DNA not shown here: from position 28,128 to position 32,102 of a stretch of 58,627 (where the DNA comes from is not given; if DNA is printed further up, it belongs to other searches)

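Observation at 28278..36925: AddB-like/AddA-like helicase-nuclease operon in an archaeal context, with iron-staple-type Cys4 nuclease modules on both subunits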

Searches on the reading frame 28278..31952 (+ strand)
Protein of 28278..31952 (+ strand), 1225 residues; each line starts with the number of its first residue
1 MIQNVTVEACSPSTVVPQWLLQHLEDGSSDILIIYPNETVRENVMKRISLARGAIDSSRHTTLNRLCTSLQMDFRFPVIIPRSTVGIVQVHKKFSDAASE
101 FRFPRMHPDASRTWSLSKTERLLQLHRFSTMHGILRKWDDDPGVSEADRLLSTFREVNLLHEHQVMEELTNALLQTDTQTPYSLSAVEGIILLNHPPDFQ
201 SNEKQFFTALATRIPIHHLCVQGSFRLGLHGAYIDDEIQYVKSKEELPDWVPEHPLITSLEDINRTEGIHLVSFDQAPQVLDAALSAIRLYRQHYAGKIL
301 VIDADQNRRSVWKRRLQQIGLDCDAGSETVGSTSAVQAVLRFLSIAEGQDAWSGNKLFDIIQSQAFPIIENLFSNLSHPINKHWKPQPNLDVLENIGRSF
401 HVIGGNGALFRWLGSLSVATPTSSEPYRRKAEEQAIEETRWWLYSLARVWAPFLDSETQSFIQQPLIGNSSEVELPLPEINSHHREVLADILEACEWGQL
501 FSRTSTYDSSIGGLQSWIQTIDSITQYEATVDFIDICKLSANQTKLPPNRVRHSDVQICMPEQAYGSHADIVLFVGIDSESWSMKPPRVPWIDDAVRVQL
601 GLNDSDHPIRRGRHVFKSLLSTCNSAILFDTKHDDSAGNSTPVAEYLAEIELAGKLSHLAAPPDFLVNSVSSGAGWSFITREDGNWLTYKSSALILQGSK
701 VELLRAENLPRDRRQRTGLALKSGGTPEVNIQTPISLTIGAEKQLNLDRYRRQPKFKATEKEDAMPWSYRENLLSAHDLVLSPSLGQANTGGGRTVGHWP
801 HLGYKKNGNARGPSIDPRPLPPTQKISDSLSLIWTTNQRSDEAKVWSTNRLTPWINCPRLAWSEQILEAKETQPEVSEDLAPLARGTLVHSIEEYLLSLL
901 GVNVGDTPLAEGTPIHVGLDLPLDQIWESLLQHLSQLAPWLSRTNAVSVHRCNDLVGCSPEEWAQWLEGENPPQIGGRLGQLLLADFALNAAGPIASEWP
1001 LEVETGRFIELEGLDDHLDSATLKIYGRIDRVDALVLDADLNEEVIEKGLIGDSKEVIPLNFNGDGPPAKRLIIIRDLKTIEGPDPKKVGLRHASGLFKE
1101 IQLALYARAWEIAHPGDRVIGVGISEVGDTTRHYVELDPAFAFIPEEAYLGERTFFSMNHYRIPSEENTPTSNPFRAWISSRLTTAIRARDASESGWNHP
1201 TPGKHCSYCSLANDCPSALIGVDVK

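Call 3: search_protein_families(library=pfam, proteins=[window:28278-31952:+], max_evalue=0.1)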
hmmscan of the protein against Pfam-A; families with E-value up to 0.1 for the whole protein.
window:28278-31952:+ (1225 aa): 1 family
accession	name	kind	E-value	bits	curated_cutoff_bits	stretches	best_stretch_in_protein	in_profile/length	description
PF12705.13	PDDEXK_1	-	2.8e-09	37.7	22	2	1073-1216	138-247/247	PD-(D/E)XK nuclease superfamily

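Call 4: search_protein_families(library=ncbifam, proteins=[window:28278-31952:+], max_evalue=0.1)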
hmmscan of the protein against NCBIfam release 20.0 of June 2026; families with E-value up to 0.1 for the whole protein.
window:28278-31952:+ (1225 aa): 1 family
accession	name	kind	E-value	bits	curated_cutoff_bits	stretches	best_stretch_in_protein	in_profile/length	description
TIGR02786.1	addB_alphas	equivalog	0.017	13.2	486.5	1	528-636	582-689/1024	double-strand break repair protein AddB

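Call 8: find_homologous_proteins(query=window:28278-31952:+, max_evalue=0.001)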
Query window:28278-31952:+ (1225 aa): 36 proteins with E <= 0.001 among 8000 candidates.
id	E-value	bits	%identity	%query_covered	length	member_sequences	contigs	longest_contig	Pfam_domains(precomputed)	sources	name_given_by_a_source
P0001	0.0e+0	2619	91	100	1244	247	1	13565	PF12705.14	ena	-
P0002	0.0e+0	2586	90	100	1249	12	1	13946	PF12705.14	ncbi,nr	ncbi:MAG: hypothetical protein DWC00_06165 [Candidatus Poseidoniales archaeon]|nr:MAG: hypothetical 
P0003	0.0e+0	2493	87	100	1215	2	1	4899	PF12705.14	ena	-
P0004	0.0e+0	2466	85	100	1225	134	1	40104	PF12705.14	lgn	-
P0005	0.0e+0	2455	85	100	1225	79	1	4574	PF12705.14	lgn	-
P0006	0.0e+0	2419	84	100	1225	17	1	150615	PF12705.14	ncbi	-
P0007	0.0e+0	2407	83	100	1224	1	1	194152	PF12705.14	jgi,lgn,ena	-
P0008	0.0e+0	2395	83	100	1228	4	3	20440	PF12705.14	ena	-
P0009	0.0e+0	1729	59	100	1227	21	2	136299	PF12705.14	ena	-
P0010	0.0e+0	1725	59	100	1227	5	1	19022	PF12705.14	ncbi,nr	ncbi:MAG: PD-(D/E)XK nuclease family protein [Candidatus Poseidoniaceae archaeon]|nr:PD-(D/E)XK nucl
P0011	0.0e+0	1718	58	100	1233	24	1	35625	PF12705.14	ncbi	-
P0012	0.0e+0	1714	60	100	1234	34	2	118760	PF12705.14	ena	-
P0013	0.0e+0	1704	59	100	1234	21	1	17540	PF12705.14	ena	-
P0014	0.0e+0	1697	59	100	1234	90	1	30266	PF12705.14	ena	-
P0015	0.0e+0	1695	58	100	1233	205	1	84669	PF12705.14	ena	-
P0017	0.0e+0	1693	58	100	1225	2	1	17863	PF12705.14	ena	-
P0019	0.0e+0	1679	58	100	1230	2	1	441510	PF12705.14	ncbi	-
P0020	0.0e+0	1676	58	100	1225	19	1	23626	PF12705.14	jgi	-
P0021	0.0e+0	1676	58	100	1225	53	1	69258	PF12705.14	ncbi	-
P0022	0.0e+0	1674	57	100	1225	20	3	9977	PF12705.14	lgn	-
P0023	0.0e+0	1670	57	100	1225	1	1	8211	PF12705.14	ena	-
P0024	0.0e+0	1670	57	100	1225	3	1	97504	PF12705.14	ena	-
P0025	0.0e+0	1669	57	100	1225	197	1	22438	PF12705.14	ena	-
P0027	0.0e+0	1665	57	100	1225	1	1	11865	PF12705.14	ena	-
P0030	0.0e+0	1647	56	100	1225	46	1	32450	PF12705.14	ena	-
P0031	0.0e+0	1644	56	100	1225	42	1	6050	PF12705.14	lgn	-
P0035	2.7e-258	878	38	99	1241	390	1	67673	PF12705.14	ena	-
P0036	7.7e-212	724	33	100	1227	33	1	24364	PF12705.14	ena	-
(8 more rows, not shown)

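Call 12: search_solved_structures(query=window:28278-31952:+, max_evalue=10)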
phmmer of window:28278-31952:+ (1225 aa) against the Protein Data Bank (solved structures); distinct sequences matched with E-value up to 10: 0.

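Call 21: search_solved_structures(query=A1, max_evalue=10, show_alignments=2)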
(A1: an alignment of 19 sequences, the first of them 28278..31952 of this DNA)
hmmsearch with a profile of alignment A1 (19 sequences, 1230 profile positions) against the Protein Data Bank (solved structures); distinct sequences matched with E-value up to 10: 1.
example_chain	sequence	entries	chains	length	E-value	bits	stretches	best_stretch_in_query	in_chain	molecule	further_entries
6moj_A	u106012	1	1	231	2.9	8.3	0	884-938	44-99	Dimeric DARPin ACR5 (A_angle_R5)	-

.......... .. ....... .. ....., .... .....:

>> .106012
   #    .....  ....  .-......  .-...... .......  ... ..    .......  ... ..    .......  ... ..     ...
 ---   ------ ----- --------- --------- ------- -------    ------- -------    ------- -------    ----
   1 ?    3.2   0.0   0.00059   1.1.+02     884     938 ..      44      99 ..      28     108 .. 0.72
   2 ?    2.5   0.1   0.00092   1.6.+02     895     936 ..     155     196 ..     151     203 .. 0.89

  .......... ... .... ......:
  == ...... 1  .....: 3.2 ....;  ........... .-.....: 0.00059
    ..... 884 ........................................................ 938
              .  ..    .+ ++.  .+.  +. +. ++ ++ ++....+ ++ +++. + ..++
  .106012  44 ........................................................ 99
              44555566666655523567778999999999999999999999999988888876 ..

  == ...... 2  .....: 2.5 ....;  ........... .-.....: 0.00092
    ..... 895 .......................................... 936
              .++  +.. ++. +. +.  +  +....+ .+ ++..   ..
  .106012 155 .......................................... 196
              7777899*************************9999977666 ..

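Call 26: find_encoding_contigs(protein=P0036, flank=10000, max_places=3)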
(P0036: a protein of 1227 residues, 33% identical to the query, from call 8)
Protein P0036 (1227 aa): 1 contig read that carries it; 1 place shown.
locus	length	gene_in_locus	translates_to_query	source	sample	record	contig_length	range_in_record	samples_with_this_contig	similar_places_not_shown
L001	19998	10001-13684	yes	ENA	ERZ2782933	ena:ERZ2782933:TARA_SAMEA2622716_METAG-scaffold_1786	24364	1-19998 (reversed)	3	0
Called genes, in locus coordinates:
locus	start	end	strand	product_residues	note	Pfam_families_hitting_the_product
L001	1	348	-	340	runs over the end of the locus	PF00756:Esterase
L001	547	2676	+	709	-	PF14551:MCM_N (weak), PF17207:MCM_OB, PF00493:MCM, PF01078:Mg_chelatase (faint), PF07726:AAA_3 (weak), PF17855:MCM_lid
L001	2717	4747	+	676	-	PF02934:GatB_N, PF02637:GatB_Yqey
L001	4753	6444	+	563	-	PF14478:DUF4430 (weak)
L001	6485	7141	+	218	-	PF20221:DUF6580 (weak)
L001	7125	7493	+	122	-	PF01981:PTH2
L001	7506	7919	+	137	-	PF01981:PTH2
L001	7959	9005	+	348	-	PF00155:Aminotran_1_2 (weak), PF01212:Beta_elim_lyase, PF00202:Aminotran_3 (faint), PF01041:DegT_DnrJ_EryC1 (weak)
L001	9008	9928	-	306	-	-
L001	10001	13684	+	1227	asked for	PF12705:PDDEXK_1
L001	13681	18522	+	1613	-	PF13245:AAA_19 (faint), PF00580:UvrD-helicase, PF13361:UvrD_C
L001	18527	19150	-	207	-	PF13489:Methyltransf_23, PF13679:Methyltransf_32 (weak), PF13847:Methyltransf_31, PF13649:Methyltransf_25, PF08241:Methyltransf_11, PF08242:Methyltransf_12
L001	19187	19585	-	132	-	-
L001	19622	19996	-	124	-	?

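Call 27: find_encoding_contigs(protein=P0035, flank=10000, max_places=3)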
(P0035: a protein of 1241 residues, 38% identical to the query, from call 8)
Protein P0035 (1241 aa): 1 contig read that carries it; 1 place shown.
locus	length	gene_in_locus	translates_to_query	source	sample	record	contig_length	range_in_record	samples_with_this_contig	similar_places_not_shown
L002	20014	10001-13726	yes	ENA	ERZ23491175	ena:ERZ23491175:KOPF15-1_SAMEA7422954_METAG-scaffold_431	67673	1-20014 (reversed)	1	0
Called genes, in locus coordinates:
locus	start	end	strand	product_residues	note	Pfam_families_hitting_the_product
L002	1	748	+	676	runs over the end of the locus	PF02934:GatB_N, PF02637:GatB_Yqey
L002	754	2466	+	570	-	PF13360:PQQ_2 (faint)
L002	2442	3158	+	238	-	PF20221:DUF6580 (weak)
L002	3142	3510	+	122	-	PF01981:PTH2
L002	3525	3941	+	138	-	PF01981:PTH2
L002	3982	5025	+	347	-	PF00155:Aminotran_1_2, PF01212:Beta_elim_lyase, PF01041:DegT_DnrJ_EryC1 (weak), PF00266:Aminotran_5 (faint)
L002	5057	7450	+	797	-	-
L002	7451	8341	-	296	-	-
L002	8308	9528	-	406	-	-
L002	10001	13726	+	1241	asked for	PF12705:PDDEXK_1 (faint)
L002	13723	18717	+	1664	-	PF13245:AAA_19 (faint), PF00580:UvrD-helicase, PF13361:UvrD_C, PF13538:UvrD_C_2 (faint), PF12705:PDDEXK_1 (faint)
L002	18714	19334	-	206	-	PF13489:Methyltransf_23, PF13847:Methyltransf_31 (weak), PF08241:Methyltransf_11, PF08242:Methyltransf_12, PF13649:Methyltransf_25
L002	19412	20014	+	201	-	?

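Call 28: find_encoding_contigs(protein=P0019, flank=10000, max_places=2)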
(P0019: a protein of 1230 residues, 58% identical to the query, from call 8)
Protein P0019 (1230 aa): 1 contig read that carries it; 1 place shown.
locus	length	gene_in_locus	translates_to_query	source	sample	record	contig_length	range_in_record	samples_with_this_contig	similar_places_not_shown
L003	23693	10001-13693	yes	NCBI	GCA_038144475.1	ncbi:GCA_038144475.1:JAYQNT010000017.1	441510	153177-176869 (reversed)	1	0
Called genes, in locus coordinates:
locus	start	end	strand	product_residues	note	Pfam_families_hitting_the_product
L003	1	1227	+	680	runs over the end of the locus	PF02934:GatB_N, PF02637:GatB_Yqey (weak)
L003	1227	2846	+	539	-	PF13360:PQQ_2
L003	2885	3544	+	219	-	-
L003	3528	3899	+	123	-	PF01981:PTH2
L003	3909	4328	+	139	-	PF01981:PTH2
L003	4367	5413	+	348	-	PF01212:Beta_elim_lyase, PF01041:DegT_DnrJ_EryC1 (faint)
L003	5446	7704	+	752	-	-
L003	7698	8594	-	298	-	-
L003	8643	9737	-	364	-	PF08271:Zn_Ribbon_TF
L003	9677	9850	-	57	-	-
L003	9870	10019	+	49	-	-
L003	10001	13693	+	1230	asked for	PF12705:PDDEXK_1 (faint)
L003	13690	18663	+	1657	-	PF13245:AAA_19 (faint), PF00580:UvrD-helicase, PF13361:UvrD_C, PF13538:UvrD_C_2 (faint), PF12705:PDDEXK_1 (faint)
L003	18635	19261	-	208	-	PF13489:Methyltransf_23, PF13847:Methyltransf_31 (weak), PF08241:Methyltransf_11 (weak), PF08242:Methyltransf_12, PF13649:Methyltransf_25 (weak)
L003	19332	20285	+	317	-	PF00561:Abhydrolase_1, PF12146:Hydrolase_4, PF12697:Abhydrolase_6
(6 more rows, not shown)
